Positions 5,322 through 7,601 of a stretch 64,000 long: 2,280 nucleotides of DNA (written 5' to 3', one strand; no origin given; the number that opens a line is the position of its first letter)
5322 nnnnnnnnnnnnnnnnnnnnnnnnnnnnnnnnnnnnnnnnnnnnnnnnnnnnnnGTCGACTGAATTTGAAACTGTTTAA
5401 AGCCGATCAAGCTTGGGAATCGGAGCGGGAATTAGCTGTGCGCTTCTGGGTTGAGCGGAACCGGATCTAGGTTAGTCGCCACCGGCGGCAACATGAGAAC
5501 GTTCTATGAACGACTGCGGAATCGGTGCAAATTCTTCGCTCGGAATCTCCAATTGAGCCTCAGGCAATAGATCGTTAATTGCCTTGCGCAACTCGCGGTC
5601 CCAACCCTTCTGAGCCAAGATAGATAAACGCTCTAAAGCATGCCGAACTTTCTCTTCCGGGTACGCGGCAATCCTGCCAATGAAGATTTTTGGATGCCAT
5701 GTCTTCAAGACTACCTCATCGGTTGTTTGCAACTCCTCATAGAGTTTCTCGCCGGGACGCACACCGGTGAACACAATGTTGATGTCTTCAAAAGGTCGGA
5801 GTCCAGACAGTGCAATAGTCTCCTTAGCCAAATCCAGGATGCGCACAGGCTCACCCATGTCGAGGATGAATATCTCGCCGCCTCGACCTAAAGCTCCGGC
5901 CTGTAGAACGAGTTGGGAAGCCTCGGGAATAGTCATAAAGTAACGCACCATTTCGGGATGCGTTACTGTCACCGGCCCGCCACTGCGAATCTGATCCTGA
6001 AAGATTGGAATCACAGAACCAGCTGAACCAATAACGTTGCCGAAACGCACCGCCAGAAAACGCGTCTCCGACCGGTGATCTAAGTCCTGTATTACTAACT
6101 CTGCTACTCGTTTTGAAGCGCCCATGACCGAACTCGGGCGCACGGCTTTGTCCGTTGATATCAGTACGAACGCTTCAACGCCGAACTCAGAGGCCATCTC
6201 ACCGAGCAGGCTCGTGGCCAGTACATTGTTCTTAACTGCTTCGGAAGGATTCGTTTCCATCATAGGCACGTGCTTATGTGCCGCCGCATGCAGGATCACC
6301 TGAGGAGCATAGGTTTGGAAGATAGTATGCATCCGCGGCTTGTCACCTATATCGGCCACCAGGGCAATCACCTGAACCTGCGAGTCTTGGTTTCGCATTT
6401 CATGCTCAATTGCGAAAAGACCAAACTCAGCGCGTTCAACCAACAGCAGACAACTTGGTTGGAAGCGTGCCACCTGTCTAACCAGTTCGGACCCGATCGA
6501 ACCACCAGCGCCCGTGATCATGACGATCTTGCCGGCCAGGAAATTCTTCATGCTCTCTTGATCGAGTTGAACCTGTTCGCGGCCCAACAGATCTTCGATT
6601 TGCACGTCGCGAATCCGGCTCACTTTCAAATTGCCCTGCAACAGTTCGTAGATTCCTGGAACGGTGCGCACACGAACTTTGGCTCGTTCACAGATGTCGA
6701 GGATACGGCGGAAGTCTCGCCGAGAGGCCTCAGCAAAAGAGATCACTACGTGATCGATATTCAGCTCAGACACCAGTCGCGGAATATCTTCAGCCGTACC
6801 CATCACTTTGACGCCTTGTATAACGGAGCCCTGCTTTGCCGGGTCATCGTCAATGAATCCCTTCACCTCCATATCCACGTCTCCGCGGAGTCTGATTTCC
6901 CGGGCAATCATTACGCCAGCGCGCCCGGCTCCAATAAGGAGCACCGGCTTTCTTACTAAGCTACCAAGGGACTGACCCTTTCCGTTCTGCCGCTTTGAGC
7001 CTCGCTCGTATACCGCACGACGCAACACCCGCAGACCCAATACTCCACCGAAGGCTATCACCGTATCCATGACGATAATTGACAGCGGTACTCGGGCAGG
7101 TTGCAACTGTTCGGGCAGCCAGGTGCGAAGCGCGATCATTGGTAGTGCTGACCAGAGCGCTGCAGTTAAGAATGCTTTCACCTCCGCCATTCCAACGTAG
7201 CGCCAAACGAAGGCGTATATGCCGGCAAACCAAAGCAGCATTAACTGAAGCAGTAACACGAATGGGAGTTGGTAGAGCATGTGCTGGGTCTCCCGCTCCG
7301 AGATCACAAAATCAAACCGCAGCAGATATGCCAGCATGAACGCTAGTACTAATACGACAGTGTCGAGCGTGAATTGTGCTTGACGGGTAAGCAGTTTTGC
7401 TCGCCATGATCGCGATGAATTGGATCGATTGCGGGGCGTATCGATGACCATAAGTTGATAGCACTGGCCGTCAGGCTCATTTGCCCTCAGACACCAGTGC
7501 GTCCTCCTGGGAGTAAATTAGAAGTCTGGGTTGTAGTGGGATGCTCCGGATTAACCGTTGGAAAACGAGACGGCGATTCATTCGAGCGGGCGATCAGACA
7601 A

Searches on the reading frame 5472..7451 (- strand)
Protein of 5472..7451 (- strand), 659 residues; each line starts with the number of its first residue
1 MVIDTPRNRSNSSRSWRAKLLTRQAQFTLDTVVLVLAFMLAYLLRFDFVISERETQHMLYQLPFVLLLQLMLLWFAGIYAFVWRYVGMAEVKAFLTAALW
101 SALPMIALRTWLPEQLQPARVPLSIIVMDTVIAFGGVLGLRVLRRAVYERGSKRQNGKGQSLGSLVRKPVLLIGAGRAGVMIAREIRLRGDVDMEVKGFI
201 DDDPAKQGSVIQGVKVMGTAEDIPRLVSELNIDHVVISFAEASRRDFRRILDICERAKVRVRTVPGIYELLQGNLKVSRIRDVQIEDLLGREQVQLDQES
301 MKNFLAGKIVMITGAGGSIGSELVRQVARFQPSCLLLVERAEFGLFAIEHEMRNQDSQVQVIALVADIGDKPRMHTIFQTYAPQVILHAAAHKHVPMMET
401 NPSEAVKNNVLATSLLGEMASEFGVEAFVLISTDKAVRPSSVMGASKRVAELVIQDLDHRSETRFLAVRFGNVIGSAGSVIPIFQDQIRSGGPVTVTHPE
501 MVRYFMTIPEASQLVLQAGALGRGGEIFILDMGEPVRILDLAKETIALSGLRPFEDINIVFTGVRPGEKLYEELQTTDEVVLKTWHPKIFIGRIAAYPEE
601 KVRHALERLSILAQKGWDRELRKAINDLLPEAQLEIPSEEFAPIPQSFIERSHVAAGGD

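Call 45: search_protein_families(library=pfam, proteins=[window:5472-7451:-], max_evalue=0.001)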
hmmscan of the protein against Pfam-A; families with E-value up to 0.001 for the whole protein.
window:5472-7451:- (659 aa): 8 families
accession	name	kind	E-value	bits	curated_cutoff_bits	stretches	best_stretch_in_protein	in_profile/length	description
PF02719.21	Polysacc_synt_2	-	2.8e-114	381.7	20.2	1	310-591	1-290/293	Polysaccharide biosynthesis protein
PF01370.27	Epimerase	-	3.8e-18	66.2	20.9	1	310-508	1-214/240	NAD dependent epimerase/dehydratase family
PF04321.23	RmlD_sub_bind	-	4.7e-13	49.3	27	1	310-435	3-103/287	RmlD substrate binding domain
PF16363.11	GDP_Man_Dehyd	-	5.9e-13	49.4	27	1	311-434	1-130/332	GDP-mannose 4,6 dehydratase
PF01073.25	3Beta_HSD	-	9.9e-08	31.8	22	1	312-440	2-123/280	3-beta hydroxysteroid dehydrogenase/isomerase family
PF13727.12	CoA_binding_3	-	2e-07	31.6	25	1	131-265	53-175/175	CoA-binding domain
PF00106.31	adh_short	-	6.6e-05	22.9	26.6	1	308-381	1-71/195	short chain dehydrogenase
PF07993.18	NAD_binding_4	-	0.00017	21.3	20.1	0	312-438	1-141/258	Male sterility protein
